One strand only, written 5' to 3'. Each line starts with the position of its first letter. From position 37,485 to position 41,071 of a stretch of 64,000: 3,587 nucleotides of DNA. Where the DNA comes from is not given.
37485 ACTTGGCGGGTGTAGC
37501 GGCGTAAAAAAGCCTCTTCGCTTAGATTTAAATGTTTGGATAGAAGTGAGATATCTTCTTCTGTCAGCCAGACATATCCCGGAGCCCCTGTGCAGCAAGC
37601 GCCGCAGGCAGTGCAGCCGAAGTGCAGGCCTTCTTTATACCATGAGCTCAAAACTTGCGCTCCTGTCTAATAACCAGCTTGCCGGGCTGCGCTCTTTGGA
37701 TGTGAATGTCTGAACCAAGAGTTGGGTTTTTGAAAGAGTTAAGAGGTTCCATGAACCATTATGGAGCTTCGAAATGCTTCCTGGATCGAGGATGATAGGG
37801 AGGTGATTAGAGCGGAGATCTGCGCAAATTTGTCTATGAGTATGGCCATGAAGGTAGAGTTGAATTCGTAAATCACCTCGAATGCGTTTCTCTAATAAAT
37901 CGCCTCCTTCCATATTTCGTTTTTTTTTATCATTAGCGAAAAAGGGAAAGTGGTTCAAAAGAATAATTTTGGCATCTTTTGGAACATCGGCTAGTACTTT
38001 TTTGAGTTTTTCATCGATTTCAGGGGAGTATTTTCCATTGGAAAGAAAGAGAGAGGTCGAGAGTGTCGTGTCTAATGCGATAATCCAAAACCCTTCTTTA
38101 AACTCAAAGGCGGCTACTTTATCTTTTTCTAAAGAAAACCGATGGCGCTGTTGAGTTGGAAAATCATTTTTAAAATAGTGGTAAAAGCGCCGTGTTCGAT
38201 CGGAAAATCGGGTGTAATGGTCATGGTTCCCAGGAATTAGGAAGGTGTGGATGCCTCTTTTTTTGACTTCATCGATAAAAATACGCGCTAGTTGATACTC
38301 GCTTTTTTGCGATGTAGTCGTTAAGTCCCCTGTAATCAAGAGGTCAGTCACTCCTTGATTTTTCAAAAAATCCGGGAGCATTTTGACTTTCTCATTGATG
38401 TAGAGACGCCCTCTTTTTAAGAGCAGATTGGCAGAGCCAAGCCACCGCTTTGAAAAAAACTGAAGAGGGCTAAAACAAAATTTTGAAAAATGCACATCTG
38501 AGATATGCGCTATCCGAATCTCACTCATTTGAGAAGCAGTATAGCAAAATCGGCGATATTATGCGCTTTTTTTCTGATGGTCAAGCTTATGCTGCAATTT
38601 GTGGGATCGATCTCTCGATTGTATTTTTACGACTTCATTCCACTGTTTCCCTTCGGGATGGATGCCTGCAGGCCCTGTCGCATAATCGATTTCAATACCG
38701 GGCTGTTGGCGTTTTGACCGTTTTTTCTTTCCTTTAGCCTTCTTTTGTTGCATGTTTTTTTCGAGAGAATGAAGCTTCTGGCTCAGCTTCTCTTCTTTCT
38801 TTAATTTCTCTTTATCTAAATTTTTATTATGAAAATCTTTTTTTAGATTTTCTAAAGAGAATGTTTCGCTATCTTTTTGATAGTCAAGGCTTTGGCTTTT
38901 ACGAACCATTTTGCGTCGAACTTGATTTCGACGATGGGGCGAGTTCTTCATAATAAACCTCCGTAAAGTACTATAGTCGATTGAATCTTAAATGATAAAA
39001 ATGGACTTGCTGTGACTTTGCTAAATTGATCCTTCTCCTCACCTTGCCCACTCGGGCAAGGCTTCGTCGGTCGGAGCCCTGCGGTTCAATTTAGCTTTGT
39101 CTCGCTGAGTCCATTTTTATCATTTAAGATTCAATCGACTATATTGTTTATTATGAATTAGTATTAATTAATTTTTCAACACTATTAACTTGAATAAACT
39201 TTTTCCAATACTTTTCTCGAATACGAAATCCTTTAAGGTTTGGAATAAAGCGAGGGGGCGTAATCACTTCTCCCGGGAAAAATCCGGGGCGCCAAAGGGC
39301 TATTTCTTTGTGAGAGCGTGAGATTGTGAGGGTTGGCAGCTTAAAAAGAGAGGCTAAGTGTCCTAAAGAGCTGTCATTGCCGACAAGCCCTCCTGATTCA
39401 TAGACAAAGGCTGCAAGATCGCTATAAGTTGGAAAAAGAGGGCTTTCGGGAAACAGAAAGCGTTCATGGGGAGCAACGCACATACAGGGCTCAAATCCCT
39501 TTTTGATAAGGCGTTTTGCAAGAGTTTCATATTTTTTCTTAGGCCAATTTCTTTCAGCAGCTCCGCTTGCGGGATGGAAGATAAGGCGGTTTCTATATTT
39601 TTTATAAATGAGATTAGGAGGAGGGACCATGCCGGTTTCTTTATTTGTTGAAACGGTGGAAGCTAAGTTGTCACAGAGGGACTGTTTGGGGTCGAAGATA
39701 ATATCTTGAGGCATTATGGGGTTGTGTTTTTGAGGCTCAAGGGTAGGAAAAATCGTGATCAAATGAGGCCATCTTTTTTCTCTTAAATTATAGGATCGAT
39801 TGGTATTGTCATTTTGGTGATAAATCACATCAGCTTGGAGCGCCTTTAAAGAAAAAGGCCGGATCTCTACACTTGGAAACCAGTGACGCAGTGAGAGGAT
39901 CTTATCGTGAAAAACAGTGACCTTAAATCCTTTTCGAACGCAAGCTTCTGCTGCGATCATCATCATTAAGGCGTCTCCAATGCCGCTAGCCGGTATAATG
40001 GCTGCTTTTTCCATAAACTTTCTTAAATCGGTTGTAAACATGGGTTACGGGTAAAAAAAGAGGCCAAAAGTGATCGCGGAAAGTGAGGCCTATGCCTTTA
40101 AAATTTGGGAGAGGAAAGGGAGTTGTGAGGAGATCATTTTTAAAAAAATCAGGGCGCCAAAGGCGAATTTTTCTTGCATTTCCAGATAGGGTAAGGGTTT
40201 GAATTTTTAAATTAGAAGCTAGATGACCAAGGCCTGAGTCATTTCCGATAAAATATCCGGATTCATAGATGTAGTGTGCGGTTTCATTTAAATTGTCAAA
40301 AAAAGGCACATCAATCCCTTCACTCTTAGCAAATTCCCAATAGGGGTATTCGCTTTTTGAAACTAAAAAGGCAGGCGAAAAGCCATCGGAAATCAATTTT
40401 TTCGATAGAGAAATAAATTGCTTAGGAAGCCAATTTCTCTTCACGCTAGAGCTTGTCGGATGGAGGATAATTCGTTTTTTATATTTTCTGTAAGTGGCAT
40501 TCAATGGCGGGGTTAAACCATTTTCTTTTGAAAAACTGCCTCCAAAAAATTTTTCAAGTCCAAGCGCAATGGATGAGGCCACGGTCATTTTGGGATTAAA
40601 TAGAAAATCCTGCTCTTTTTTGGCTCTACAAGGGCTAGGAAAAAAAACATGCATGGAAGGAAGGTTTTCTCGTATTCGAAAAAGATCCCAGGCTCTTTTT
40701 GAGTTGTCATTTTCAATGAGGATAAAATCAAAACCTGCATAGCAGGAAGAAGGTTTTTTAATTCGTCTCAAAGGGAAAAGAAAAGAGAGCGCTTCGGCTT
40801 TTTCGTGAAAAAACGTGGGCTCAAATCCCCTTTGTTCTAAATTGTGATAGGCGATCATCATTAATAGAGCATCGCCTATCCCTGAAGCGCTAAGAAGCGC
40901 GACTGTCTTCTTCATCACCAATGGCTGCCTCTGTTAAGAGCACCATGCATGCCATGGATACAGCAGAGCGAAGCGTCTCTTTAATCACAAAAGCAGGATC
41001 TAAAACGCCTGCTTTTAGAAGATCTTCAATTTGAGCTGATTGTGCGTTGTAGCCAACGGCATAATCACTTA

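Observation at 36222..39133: Two inverted copies of a ~170-bp MITE-like palindromic element bracket a 2.6-kb four-gene cassette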

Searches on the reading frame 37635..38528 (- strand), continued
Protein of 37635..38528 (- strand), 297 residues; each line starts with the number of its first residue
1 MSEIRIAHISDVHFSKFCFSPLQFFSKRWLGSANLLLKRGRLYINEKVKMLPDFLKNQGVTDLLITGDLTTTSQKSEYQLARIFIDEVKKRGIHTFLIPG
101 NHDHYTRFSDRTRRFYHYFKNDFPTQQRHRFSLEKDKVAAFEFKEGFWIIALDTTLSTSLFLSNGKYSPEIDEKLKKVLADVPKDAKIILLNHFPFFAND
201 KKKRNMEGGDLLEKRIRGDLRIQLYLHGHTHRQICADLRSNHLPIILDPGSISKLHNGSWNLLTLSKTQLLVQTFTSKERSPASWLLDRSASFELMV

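Call 36: find_encoding_contigs(protein=P0011, flank=7000, max_places=1)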
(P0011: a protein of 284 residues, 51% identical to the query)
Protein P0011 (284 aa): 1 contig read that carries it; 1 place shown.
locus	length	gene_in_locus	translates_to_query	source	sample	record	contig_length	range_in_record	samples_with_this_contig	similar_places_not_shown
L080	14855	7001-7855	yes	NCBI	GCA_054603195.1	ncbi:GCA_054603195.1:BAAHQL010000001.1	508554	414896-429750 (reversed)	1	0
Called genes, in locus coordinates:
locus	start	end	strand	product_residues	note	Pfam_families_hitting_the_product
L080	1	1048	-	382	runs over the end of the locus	PF08245:Mur_ligase_M, PF02875:Mur_ligase_C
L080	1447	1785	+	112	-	-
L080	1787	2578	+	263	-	PF00590:TP_methylase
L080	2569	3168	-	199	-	-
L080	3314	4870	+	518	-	PF00118:Cpn60_TCP1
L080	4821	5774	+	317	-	PF01075:Glyco_transf_9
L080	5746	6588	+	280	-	PF01075:Glyco_transf_9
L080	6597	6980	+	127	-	-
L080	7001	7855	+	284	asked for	PF00149:Metallophos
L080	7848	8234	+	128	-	PF03692:CxxCxxCC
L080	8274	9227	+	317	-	PF00892:EamA (faint)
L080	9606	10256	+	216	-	PF00892:EamA (weak)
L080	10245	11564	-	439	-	-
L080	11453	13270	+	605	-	PF02878:PGM_PMM_I, PF02879:PGM_PMM_II, PF02880:PGM_PMM_III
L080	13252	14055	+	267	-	PF00106:adh_short, PF13561:adh_short_C2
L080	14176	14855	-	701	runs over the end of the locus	PF07697:7TMR-HDED, PF07698:7TM-7TMR_HD, PF01966:HD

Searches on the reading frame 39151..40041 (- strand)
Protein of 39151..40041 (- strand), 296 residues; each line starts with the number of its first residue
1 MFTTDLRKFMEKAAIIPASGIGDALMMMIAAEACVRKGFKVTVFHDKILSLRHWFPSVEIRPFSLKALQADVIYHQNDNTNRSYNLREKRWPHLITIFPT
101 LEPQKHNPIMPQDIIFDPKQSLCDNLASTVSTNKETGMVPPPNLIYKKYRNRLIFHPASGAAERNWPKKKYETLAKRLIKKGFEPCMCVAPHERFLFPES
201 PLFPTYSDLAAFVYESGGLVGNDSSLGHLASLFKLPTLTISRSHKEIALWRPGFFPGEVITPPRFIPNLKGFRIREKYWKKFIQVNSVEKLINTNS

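Call 17: search_protein_families(library=pfam, proteins=[window:39151-40041:-], max_evalue=0.01)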
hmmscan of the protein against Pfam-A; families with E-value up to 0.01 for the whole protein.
window:39151-40041:- (296 aa): 1 family
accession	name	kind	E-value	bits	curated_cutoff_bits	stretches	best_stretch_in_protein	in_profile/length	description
PF01075.23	Glyco_transf_9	-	5.4e-07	29.6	22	1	149-193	104-148/247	Glycosyltransferase family 9 (heptosyltransferase)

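Call 30: find_encoding_contigs(protein=window:39151-40041:-, flank=10000, max_places=8)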
Protein window:39151-40041:- (296 aa): 2 contigs read that carry it; 2 places shown.
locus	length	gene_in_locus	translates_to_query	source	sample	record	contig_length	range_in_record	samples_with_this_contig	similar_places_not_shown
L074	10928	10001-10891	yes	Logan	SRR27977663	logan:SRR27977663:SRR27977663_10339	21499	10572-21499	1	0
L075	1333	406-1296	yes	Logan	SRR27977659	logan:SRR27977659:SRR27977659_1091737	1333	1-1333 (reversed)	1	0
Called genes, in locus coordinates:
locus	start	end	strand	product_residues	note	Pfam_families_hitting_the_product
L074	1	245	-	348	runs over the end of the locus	PF03033:Glyco_transf_28, PF04101:Glyco_tran_28_C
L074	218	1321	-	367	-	PF01098:FTSW_RODA_SPOVE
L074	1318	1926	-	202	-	PF01476:LysM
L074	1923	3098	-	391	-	PF21799:MurD-like_N (weak), PF08245:Mur_ligase_M, PF02875:Mur_ligase_C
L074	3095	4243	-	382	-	PF00953:Glycos_transf_4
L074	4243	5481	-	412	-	PF08245:Mur_ligase_M, PF02875:Mur_ligase_C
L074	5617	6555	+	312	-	PF02902:Peptidase_C48 (weak)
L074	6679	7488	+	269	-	PF00590:TP_methylase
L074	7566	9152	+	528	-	PF00118:Cpn60_TCP1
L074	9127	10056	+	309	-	PF01075:Glyco_transf_9 (weak)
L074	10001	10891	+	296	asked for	PF01075:Glyco_transf_9 (faint)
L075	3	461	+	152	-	?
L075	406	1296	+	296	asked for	PF01075:Glyco_transf_9 (faint)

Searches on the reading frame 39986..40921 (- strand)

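Call 17: search_protein_families(library=pfam, proteins=[window:39986-40921:-], max_evalue=0.01)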
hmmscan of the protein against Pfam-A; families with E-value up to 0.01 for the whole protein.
window:39986-40921:- (311 aa): 1 family
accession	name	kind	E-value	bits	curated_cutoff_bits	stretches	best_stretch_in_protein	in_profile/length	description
PF01075.23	Glyco_transf_9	-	2.8e-07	30.6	22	1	147-252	104-215/247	Glycosyltransferase family 9 (heptosyltransferase)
